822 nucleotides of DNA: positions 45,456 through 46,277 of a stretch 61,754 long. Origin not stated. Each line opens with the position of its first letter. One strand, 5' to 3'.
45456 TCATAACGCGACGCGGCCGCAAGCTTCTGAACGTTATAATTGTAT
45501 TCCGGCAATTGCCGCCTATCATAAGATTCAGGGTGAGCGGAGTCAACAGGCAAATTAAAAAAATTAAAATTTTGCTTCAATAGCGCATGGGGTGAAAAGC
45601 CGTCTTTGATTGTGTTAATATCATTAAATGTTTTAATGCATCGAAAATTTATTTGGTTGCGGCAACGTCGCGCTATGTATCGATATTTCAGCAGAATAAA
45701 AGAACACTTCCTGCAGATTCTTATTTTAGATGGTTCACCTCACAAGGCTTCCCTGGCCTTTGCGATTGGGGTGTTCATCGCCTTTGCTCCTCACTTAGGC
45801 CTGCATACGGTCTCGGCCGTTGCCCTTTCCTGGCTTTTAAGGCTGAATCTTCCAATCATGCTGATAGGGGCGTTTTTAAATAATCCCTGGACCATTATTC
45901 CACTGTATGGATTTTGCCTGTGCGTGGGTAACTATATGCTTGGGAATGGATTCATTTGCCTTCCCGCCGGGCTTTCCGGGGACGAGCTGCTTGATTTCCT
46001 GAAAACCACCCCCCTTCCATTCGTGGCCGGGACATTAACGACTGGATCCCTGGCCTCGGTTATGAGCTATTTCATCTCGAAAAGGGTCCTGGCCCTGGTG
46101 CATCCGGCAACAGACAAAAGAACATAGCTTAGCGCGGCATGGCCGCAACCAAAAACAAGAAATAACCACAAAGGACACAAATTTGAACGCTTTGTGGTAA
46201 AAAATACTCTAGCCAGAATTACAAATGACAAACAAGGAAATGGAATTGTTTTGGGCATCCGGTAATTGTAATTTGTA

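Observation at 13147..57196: Conserved REP-like GCGGC-box (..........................[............]) at gene boundaries on both strands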

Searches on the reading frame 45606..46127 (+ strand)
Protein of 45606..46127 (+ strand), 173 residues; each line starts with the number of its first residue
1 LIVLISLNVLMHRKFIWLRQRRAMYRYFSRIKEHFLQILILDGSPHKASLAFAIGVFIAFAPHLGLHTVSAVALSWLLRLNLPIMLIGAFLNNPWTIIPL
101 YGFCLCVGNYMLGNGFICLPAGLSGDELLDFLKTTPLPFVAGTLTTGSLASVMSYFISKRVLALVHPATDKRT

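Call 16: search_protein_families(library=pfam, proteins=[window:45606-46127:+])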
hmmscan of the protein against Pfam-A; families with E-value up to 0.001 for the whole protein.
window:45606-46127:+ (173 aa): 1 family
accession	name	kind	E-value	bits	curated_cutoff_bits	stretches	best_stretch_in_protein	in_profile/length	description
PF09835.14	DUF2062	-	4.1e-28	98.6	27.4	1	30-164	3-140/147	Uncharacterized protein conserved in bacteria (DUF2062)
